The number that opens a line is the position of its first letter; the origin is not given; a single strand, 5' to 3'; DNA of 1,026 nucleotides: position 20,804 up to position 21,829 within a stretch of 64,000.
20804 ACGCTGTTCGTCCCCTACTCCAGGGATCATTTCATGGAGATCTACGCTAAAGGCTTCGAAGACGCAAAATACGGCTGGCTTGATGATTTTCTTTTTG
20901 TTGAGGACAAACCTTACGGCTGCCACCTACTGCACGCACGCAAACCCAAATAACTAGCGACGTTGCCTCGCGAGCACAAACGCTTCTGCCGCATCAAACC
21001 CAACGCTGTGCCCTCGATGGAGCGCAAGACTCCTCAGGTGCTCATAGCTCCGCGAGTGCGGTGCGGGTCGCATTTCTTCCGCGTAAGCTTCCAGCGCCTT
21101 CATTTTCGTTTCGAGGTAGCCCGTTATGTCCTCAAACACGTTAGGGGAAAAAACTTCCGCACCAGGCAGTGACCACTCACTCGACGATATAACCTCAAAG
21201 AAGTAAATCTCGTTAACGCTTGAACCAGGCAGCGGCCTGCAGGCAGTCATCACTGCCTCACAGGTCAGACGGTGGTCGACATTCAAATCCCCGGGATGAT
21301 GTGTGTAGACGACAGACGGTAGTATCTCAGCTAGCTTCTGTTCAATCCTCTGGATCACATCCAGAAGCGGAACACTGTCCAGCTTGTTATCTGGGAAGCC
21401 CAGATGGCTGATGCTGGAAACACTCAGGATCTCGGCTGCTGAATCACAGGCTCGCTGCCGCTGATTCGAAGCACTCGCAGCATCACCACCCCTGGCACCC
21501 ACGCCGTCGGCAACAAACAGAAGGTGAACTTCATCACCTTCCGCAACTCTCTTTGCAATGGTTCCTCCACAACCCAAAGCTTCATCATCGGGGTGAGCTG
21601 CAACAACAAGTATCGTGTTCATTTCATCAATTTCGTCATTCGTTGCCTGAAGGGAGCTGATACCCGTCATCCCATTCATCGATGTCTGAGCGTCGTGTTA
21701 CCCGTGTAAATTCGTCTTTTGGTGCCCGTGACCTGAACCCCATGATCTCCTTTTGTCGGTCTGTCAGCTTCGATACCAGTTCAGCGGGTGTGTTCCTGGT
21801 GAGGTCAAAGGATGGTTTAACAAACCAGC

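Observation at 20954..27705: Pseudaminic-acid N-acyl and side-chain remodelling set: PIG-L deacetylase, PhyH dioxygenase, methyltransferase, two different formyltransferase-like proteins and WbqC wrapped around pseG and pseI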

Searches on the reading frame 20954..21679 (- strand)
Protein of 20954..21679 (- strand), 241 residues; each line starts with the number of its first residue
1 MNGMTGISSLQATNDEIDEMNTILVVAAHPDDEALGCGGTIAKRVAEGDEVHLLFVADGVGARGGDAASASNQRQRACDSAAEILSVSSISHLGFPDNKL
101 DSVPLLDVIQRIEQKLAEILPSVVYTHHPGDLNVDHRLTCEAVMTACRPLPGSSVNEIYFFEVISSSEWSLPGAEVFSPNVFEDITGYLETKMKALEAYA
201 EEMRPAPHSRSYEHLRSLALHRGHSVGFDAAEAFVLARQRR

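Call 4: search_protein_families(library=pfam, proteins=[window:20954-21679:-], max_evalue=0.01)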
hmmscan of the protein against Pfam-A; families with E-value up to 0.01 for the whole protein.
window:20954-21679:- (241 aa): 1 family
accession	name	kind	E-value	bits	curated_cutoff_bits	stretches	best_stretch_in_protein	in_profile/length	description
PF02585.22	PIG-L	-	1.2e-28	100.6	28.2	1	24-147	1-129/129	GlcNAc-PI de-N-acetylase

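Call 5: search_protein_families(library=ncbifam, proteins=[window:20954-21679:-], max_evalue=0.01)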
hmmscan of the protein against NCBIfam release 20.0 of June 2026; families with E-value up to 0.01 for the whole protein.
window:20954-21679:- (241 aa): 5 families
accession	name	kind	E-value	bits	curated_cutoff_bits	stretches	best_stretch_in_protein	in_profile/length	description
TIGR04000.1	thiol_BshB2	equivalog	1.1e-17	64.4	195.25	1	23-202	3-184/217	bacillithiol biosynthesis deacetylase BshB2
TIGR04001.1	thiol_BshB1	equivalog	3.2e-17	63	182.5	1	23-236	4-220/226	bacillithiol biosynthesis deacetylase BshB1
TIGR03445.1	mycothiol_MshB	equivalog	8.5e-08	32.4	224.35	1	24-56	1-33/284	N-acetyl-1-D-myo-inositol-2-amino-2-deoxy-alpha-D-glucopyranoside deacetylase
TIGR03446.1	mycothiol_Mca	equivalog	0.00018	21.2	277.15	1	23-87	3-75/283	mycothiol conjugate amidase Mca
NF002557.0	PRK02122.1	subfamily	0.00018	19.8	384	1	20-63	370-413/653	glucosamine-6-phosphate deaminase-like protein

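Call 67: search_solved_structures(query=window:20954-21679:-, max_evalue=0.001, show_alignments=2)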
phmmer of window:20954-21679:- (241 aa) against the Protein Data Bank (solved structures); distinct sequences matched with E-value up to 0.001: 8.
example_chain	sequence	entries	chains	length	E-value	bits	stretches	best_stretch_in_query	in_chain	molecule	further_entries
1uan_A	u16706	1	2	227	7.8e-16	61.7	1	22-235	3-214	hypothetical protein TT1542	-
8bgn_A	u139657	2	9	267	1.9e-12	50.6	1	17-235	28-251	Diacetylchitobiose deacetylase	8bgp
8bgo_A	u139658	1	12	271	2e-12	50.5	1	17-235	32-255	Diacetylchitobiose deacetylase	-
3wl4_A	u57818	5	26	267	2.7e-10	43.6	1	17-234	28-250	Uncharacterized protein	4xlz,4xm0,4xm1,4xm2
3we7_A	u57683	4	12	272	1.6e-09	41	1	19-235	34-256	Putative uncharacterized protein PH0499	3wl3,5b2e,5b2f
2ixd_A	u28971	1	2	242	5.7e-08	36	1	23-203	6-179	LMBE-RELATED PROTEIN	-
6p2t_A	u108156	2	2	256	1.5e-05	28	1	23-210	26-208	N-acetyl-alpha-D-glucosaminyl L-malate deacetylase 1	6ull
5bmo_A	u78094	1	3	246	7.6e-05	25.8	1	18-128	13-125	Putative uncharacterized protein LnmX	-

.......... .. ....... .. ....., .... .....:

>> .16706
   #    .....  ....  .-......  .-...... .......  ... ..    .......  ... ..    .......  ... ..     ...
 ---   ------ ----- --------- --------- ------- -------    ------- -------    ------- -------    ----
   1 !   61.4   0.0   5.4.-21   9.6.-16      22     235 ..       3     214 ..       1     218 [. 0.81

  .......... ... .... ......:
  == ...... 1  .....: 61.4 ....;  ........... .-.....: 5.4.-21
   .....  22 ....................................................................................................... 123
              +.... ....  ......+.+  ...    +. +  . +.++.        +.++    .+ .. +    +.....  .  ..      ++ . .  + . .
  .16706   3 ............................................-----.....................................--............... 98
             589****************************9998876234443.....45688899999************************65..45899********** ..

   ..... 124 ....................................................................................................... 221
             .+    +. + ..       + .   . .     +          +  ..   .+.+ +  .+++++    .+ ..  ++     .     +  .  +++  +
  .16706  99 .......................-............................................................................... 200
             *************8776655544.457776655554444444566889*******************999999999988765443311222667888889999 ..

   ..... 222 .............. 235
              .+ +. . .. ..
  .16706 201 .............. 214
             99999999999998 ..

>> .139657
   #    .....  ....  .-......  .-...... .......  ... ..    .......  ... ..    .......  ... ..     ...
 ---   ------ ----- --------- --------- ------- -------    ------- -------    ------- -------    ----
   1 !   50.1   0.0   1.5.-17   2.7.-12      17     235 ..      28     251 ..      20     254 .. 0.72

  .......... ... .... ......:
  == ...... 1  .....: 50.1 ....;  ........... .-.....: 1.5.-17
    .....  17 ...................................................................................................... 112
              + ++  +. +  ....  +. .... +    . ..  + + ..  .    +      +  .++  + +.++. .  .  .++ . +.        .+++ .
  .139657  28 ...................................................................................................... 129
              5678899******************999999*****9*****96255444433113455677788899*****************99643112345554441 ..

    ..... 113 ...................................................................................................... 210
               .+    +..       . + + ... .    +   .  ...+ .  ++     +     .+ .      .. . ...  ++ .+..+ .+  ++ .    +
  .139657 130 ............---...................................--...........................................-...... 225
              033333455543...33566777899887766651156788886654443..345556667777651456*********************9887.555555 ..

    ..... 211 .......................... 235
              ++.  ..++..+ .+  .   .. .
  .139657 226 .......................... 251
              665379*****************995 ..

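Call 87: search_dna_similar(query=window:20954-21679:-, collection=plasmids, mode=protein, max_evalue=1e-10, max_rows=25)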
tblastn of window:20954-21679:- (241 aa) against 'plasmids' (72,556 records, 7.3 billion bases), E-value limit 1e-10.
Records with a match: 238; places in all: 240; records where one place covers at least 80% of the query: 236.
Best place of each record, by identity: <60% 238.
By first word of the organism name: Sinorhizobium 76; Escherichia 41; Priestia 37; Bacillus 33; Rhizobium 8; Ensifer 8; Streptomyces 6; Roseibium 6; Labrenzia 4; Halorussus 2; and 16 more.
By predicted mobility (MOB-suite, as given by PLSDB): non-mobilizable 124; mobilizable 68; conjugative 46.
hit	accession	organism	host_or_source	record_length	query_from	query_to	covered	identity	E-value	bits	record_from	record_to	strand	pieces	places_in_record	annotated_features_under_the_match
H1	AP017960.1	[Synechococcus] sp. NIES-970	-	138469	18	239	92%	51.3%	3e-62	217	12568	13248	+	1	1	LmbE-like protein | methionyl-tRNA formyltransferase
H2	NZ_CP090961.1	Mariluticola halotolerans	sea sediment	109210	6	239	97%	43.1%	2e-53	191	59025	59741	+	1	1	PIG-L deacetylase family protein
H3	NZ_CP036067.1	Bacillus mycoides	cell culture,soil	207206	18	238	92%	43.1%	2e-53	191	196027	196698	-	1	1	PIG-L family deacetylase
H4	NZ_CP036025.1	Bacillus mycoides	cell culture,soil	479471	18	238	92%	43.1%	7e-53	190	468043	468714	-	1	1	PIG-L family deacetylase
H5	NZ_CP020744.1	Bacillus mycoides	whole organism,soil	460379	20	238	91%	43.5%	4e-53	191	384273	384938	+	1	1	PIG-L family deacetylase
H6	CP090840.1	Streptomyces viridifaciens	Whole organism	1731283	20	239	91%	42.9%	1e-37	146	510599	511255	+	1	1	PIG-L family deacetylase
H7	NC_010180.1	Bacillus mycoides KBAB4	-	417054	18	238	92%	42.7%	9e-53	189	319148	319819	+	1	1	PIG-L family deacetylase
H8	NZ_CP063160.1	Bacillus cereus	-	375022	18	238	92%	42.7%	1e-52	189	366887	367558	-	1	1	PIG-L family deacetylase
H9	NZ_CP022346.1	Bacillus thuringiensis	soil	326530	18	238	92%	42.7%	2e-52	189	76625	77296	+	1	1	PIG-L family deacetylase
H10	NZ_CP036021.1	Bacillus mycoides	cell culture,soil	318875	18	238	92%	42.7%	2e-52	189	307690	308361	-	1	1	PIG-L family deacetylase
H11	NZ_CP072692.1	Bacillus thuringiensis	whole organism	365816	20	238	91%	43.0%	2e-52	189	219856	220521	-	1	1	PIG-L family deacetylase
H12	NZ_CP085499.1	Bacillus cereus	coffee,cell culture,root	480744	20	238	91%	43.0%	3e-52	188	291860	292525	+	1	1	PIG-L family deacetylase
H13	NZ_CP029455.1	Bacillus cereus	Chives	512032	20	238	91%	43.0%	3e-52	188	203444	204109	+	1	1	PIG-L family deacetylase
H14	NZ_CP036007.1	Bacillus mycoides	cell culture,soil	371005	18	238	92%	42.2%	3e-52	188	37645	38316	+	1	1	PIG-L family deacetylase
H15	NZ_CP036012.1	Bacillus mycoides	cell culture,soil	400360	18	238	92%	42.2%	3e-52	188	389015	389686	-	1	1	PIG-L family deacetylase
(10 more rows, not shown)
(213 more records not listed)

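Call 90: search_dna_similar(query=window:20954-21679:-, collection=plasmids, mode=protein, max_evalue=1e-10, max_rows=40, rows=spread)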
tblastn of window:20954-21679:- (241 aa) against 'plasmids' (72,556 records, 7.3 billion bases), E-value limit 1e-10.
Records with a match: 238; places in all: 240; records where one place covers at least 80% of the query: 236.
Best place of each record, by identity: <60% 238.
By first word of the organism name: Sinorhizobium 76; Escherichia 41; Priestia 37; Bacillus 33; Rhizobium 8; Ensifer 8; Streptomyces 6; Roseibium 6; Labrenzia 4; Halorussus 2; and 16 more.
By predicted mobility (MOB-suite, as given by PLSDB): non-mobilizable 124; mobilizable 68; conjugative 46.
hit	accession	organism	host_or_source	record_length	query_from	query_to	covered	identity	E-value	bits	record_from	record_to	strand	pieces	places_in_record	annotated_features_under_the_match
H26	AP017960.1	[Synechococcus] sp. NIES-970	-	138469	18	239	92%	51.3%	3e-62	217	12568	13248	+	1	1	LmbE-like protein | methionyl-tRNA formyltransferase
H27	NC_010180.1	Bacillus mycoides KBAB4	-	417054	18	238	92%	42.7%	9e-53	189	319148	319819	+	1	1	PIG-L family deacetylase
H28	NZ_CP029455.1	Bacillus cereus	Chives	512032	20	238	91%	43.0%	3e-52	188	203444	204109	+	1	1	PIG-L family deacetylase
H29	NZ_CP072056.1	Bacillus mycoides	cell culture,soil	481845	18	238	92%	42.2%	3e-52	188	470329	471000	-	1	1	PIG-L family deacetylase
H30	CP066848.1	Bacillus mycoides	single cell,soil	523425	18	238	92%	42.2%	3e-52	188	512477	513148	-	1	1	PIG-L family deacetylase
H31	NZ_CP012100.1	Bacillus thuringiensis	whole organism,soil sample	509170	22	238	90%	42.1%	5e-52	187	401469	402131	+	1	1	PIG-L family deacetylase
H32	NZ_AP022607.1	Mycobacterium branderi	-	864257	20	219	83%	44.1%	1e-38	149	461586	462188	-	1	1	PIG-L deacetylase family protein | WbqC family protein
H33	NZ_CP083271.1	Priestia aryabhattai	cell culture,mangrove sediment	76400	18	239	92%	39.5%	8e-41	155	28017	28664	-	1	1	PIG-L deacetylase family protein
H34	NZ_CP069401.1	Priestia megaterium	Homo sapiens,Pure culture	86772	18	239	92%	39.5%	8e-41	155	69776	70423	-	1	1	PIG-L deacetylase family protein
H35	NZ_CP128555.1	Priestia aryabhattai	seagrass,mixed culture,rhizosphere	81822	18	239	92%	39.0%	5e-39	150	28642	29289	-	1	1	PIG-L deacetylase family protein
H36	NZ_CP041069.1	Priestia megaterium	cell culture,soil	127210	23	239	90%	39.5%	1e-41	158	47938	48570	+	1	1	PIG-L deacetylase family protein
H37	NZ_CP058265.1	Priestia megaterium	cell culture,potash salt dump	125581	23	239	90%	39.5%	2e-41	157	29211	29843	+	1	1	PIG-L deacetylase family protein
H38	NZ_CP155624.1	Bacillus paramobilis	Canis lupus familiaris,adipose,leg wound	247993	23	239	90%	38.5%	2e-37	145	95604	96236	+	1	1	PIG-L deacetylase family protein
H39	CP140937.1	Sinorhizobium meliloti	Medicago lupulina,whole organism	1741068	24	238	89%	38.4%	1e-30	126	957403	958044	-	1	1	PIG-L deacetylase family protein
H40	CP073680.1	Sinorhizobium meliloti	Medicago truncatula,cell culture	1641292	24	238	89%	38.4%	1e-30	126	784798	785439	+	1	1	PIG-L family deacetylase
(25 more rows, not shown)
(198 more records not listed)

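Call 91: get_annotated_region(hit=H40, flank=9000)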
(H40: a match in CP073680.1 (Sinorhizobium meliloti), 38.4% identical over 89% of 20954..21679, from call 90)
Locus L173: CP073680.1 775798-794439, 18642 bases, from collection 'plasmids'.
description: Sinorhizobium meliloti strain ABS7 plasmid pSymB, complete sequence
organism: Sinorhizobium meliloti (NCBI taxid 382)
taxonomy: Bacteria; Pseudomonadota; Alphaproteobacteria; Hyphomicrobiales; Rhizobiaceae; Sinorhizobium; Sinorhizobium meliloti
host: -; source: Medicago truncatula,cell culture; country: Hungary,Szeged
typing (MOB-suite, as given by PLSDB): mobilizable; relaxase MOBQ
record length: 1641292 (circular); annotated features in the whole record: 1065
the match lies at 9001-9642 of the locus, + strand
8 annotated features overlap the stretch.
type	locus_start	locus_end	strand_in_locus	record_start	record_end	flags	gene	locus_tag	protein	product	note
CDS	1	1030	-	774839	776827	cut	-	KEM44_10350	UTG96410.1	chain-length determining protein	-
CDS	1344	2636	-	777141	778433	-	-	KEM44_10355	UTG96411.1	O-antigen ligase family protein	-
CDS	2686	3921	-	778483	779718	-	-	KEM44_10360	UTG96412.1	glycosyltransferase family 4 protein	-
CDS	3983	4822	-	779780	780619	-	-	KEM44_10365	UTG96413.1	sulfotransferase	-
CDS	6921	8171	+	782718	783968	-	-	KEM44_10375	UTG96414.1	polysaccharide biosynthesis/export family protein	-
CDS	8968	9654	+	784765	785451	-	-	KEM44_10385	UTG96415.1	PIG-L family deacetylase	-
CDS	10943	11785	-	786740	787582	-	-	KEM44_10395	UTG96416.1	sulfotransferase domain-containing protein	-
CDS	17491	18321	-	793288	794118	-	-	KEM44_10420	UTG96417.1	MBL fold metallo-hydrolase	-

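Call 92: get_annotated_region(hit=H32, flank=8000)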
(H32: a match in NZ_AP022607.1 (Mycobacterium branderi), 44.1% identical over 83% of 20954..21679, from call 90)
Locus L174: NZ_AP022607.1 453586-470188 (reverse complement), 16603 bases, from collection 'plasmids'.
description: Mycobacterium branderi strain JCM 12687 plasmid pJCM12687
organism: Mycobacterium branderi (NCBI taxid 43348)
taxonomy: Bacteria; Actinomycetota; Actinomycetes; Mycobacteriales; Mycobacteriaceae; Mycobacterium; Mycobacterium branderi
host: -; source: -; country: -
typing (MOB-suite, as given by PLSDB): non-mobilizable
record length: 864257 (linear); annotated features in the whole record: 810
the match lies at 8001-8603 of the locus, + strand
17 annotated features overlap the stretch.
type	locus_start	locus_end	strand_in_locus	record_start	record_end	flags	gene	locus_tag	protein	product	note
CDS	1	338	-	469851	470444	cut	-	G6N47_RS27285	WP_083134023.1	helix-turn-helix domain-containing protein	-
CDS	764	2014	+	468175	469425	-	-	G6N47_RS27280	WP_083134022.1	nucleotide sugar dehydrogenase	GO:0000271 - polysaccharide biosynthetic process [Evidence IEA]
CDS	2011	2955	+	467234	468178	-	-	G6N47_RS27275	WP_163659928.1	TIM barrel protein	-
CDS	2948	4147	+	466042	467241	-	-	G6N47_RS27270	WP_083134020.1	DegT/DnrJ/EryC1/StrS family aminotransferase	-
CDS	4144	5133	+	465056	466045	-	-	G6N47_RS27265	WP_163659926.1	NAD-dependent epimerase/dehydratase family protein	-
CDS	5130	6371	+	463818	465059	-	-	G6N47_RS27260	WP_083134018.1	DegT/DnrJ/EryC1/StrS family aminotransferase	-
CDS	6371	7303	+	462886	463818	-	-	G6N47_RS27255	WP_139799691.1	GNAT family N-acetyltransferase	-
CDS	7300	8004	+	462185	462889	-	-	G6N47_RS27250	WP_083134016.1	WbqC family protein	-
CDS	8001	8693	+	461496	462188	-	-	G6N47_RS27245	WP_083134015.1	PIG-L deacetylase family protein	-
CDS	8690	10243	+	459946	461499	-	-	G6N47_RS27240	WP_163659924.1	MFS transporter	GO:0055085 - transmembrane transport [Evidence IEA]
CDS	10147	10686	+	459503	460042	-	-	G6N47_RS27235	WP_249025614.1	GNAT family N-acetyltransferase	-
CDS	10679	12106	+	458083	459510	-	-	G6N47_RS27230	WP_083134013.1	alpha/beta hydrolase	-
CDS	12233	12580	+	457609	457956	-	-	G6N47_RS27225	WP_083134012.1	hypothetical protein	-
CDS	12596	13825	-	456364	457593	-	-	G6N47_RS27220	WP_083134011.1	RNA-guided endonuclease TnpB family protein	-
CDS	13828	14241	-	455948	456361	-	tnpA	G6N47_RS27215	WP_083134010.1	IS200/IS605 family transposase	-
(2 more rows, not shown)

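Call 95: get_annotated_region(hit=H27, flank=10000)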
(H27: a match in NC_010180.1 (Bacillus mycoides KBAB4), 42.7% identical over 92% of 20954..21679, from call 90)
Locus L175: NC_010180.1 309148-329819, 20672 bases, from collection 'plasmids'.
description: Bacillus mycoides KBAB4 plasmid pBWB401, complete sequence
organism: Bacillus mycoides KBAB4 (NCBI taxid 315730)
taxonomy: Bacteria; Bacillota; Bacilli; Bacillales; Bacillaceae; Bacillus; Bacillus mycoides; Bacillus mycoides KBAB4
host: -; source: -; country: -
typing (MOB-suite, as given by PLSDB): non-mobilizable; replicon rep_cluster_125
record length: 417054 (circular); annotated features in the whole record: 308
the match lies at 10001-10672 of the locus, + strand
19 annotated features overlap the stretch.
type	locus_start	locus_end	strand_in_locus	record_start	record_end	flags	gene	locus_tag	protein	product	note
CDS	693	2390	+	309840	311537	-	-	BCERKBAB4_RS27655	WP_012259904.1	hypothetical protein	-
CDS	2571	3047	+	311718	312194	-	-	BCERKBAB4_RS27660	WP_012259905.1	GNAT family N-acetyltransferase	-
CDS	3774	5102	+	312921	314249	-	-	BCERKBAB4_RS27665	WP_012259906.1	nucleotide sugar dehydrogenase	GO:0000271 - polysaccharide biosynthetic process [Evidence IEA]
CDS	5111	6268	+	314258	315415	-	-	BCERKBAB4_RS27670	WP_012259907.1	DegT/DnrJ/EryC1/StrS family aminotransferase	-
CDS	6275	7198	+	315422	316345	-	-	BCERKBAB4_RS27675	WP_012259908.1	NAD-dependent epimerase/dehydratase family protein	-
CDS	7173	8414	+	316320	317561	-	-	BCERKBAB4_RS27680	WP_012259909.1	aminotransferase class V-fold PLP-dependent enzyme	-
CDS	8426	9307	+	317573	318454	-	-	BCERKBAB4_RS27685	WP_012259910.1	peptidoglycan bridge formation glycyltransferase FemA/FemB family protein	GO:0044038 - cell wall macromolecule biosynthetic process [Evidence IEA]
CDS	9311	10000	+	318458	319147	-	-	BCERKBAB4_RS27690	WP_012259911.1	WbqC family protein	-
CDS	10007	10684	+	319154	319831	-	-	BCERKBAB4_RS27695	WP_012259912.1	PIG-L family deacetylase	-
CDS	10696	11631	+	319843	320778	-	-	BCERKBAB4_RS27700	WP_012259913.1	endonuclease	-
CDS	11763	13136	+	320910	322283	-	-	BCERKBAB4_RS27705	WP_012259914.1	M28 family metallopeptidase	-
CDS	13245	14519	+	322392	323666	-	-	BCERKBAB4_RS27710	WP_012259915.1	MFS transporter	GO:0055085 - transmembrane transport [Evidence IEA]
CDS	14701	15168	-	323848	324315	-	-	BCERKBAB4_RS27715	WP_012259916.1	RsfA family transcriptional regulator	-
CDS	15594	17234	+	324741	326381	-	-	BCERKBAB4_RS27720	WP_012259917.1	S8 family peptidase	GO:0006508 - proteolysis [Evidence IEA]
CDS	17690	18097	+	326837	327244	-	-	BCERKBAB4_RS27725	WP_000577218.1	nucleotidyltransferase domain-containing protein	-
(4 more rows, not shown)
